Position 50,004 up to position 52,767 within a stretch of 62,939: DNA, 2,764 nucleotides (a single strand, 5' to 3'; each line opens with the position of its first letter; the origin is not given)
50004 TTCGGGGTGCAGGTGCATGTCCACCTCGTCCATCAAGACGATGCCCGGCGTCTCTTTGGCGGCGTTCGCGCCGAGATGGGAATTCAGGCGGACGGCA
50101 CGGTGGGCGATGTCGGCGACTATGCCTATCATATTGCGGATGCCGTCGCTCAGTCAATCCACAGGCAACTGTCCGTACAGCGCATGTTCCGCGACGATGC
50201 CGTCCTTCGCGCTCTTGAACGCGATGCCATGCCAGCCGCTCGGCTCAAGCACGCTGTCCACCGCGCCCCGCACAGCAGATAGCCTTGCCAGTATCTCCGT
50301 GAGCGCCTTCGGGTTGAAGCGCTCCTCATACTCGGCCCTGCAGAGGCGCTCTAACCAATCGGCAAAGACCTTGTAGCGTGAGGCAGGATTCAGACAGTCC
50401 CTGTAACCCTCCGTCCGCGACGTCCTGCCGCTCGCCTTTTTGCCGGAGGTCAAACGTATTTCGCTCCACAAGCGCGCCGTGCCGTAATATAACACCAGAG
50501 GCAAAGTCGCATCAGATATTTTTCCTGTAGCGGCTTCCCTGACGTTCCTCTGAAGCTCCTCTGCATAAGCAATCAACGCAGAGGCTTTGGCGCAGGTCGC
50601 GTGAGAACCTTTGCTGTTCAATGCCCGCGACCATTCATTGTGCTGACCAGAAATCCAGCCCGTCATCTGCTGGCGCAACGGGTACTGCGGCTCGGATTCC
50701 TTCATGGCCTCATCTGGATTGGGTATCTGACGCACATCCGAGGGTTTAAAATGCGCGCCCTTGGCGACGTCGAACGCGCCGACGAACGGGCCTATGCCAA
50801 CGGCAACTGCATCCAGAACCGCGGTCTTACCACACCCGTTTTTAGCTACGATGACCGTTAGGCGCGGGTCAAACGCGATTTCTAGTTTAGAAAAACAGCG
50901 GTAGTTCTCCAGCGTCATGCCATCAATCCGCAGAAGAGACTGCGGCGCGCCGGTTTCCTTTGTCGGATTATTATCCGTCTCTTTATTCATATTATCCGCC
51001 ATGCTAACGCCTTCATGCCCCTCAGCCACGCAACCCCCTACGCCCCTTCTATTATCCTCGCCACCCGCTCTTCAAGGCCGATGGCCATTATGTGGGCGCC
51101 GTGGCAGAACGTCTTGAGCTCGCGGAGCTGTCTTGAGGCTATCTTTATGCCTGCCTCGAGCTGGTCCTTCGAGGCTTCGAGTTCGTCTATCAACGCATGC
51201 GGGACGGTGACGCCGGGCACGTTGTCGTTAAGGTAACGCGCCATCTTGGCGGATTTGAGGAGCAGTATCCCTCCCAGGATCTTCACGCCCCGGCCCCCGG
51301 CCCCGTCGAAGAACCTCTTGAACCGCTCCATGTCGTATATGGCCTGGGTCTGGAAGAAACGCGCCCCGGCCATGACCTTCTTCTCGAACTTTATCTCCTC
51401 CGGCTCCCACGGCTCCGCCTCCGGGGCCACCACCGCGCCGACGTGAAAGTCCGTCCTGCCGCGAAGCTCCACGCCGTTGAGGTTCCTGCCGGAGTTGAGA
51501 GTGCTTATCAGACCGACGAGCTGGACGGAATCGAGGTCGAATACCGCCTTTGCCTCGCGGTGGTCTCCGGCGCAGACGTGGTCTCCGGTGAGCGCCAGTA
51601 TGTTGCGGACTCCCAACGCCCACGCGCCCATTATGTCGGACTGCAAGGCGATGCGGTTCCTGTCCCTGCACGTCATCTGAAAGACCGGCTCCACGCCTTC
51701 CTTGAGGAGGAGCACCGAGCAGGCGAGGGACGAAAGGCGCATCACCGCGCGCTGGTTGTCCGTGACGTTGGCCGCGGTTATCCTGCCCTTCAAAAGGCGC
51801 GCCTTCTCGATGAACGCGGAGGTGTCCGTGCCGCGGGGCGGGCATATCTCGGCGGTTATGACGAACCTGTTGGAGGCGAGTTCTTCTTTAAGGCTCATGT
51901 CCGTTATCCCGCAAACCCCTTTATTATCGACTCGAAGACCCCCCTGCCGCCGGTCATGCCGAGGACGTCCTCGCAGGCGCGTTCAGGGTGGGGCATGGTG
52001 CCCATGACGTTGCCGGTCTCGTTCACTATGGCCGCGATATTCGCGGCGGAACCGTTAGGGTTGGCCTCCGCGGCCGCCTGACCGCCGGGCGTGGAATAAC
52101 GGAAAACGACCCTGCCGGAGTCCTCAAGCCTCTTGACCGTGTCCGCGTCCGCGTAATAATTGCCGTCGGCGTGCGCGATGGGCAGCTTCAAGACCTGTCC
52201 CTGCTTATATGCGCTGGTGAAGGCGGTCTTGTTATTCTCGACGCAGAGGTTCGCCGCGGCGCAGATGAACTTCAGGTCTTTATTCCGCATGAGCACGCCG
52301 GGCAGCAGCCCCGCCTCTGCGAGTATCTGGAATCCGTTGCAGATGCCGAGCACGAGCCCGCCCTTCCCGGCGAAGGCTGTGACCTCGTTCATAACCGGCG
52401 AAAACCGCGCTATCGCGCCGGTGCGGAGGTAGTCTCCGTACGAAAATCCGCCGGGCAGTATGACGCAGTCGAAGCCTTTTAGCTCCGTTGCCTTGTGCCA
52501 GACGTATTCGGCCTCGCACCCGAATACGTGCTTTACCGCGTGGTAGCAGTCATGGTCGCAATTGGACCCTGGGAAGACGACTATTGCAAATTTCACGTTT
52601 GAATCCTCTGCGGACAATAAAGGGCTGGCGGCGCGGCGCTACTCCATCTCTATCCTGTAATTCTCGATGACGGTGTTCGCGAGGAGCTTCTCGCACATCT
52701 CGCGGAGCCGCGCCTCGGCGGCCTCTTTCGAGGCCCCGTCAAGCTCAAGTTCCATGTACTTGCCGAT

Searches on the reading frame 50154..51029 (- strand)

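Call 37: search_protein_families(library=pfam, proteins=[window:50154-51029:-], max_evalue=0.001)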
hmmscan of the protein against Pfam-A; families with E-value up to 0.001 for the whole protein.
window:50154-51029:- (291 aa): 3 families
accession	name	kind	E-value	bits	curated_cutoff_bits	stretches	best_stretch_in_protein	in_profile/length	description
PF13476.12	AAA_23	-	1.3e-17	65.5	27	1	39-226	3-176/201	AAA domain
PF13175.12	AAA_15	-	2.3e-09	37.8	32.1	1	35-74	3-42/374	AAA ATPase domain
PF02463.25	SMC_N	-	1.3e-06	28.5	40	1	36-76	3-45/220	RecF/RecN/SMC N terminal domain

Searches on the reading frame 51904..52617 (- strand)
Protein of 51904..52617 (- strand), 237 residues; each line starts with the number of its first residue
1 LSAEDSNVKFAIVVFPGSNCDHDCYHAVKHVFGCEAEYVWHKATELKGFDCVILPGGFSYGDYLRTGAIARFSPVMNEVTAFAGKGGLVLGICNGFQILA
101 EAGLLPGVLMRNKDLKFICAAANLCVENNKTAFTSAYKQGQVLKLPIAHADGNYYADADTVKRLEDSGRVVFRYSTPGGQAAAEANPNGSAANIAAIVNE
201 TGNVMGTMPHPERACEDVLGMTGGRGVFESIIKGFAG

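Call 37: search_protein_families(library=pfam, proteins=[window:51904-52617:-], max_evalue=0.001)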
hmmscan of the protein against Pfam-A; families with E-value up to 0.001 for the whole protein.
window:51904-52617:- (237 aa): 4 families
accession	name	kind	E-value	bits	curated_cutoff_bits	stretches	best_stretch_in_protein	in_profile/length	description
PF13507.12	GATase_5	-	5.6e-44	150.6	27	1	8-218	2-233/260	CobB/CobQ-like glutamine amidotransferase domain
PF01965.30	DJ-1_PfpI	-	5.1e-08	33.4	26.6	1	46-107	59-115/165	DJ-1/PfpI family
PF07685.20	GATase_3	-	9.8e-08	32.3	27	1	38-101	29-90/196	CobB/CobQ-like glutamine amidotransferase domain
PF00117.34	GATase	-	0.00012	22.2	22.8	1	32-212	20-172/190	Glutamine amidotransferase class-I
